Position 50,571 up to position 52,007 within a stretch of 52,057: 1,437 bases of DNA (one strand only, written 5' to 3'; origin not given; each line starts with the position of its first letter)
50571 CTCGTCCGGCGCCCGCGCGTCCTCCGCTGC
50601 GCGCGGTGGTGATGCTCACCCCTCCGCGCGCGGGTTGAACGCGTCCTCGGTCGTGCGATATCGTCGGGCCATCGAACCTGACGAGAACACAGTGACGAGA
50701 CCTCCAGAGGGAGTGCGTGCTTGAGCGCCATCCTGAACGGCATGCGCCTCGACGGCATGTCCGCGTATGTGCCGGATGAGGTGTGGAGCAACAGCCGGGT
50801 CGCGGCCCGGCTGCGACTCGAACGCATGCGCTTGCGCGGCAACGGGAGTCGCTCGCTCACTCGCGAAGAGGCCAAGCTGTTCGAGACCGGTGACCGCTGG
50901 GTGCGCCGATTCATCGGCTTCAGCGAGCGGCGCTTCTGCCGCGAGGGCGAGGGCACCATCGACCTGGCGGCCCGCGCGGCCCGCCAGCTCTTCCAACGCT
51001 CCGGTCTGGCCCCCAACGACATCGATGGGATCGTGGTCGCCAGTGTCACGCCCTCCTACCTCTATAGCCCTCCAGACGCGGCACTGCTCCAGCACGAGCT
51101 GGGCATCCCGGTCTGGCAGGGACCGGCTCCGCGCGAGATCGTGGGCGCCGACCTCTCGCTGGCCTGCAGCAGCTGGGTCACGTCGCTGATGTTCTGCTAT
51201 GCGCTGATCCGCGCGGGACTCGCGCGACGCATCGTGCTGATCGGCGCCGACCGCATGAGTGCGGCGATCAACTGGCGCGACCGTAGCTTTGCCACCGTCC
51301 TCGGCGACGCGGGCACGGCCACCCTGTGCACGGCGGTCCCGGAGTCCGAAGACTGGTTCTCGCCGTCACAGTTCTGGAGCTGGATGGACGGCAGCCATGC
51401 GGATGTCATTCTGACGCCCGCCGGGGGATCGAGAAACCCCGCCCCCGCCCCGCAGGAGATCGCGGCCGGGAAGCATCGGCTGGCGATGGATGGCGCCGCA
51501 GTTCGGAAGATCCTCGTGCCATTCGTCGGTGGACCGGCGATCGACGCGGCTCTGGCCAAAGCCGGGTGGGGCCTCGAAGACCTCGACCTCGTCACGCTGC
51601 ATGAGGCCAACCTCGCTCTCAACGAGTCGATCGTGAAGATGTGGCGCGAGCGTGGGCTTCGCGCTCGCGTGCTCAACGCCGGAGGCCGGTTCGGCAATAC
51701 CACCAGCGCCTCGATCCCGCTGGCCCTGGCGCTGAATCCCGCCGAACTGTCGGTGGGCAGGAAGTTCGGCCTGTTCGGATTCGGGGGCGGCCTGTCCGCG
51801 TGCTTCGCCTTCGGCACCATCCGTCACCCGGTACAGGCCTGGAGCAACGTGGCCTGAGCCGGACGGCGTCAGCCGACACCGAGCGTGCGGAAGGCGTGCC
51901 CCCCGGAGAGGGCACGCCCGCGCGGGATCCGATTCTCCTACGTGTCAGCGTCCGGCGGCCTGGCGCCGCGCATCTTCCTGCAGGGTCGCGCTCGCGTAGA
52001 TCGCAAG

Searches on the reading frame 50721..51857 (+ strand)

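Call 62: search_protein_families(library=pfam, proteins=[window:50721-51857:+], max_evalue=0.00001)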
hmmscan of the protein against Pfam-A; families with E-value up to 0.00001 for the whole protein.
window:50721-51857:+ (378 aa): 2 families
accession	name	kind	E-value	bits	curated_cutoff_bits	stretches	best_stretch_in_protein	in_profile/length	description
PF08545.16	ACP_syn_III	-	1.6e-16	60.4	24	1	144-209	2-66/80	3-Oxoacyl-[acyl-carrier-protein (ACP)] synthase III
PF08541.16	ACP_syn_III_C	-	6.8e-13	49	26.6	1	278-360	1-83/90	3-Oxoacyl-[acyl-carrier-protein (ACP)] synthase III C terminal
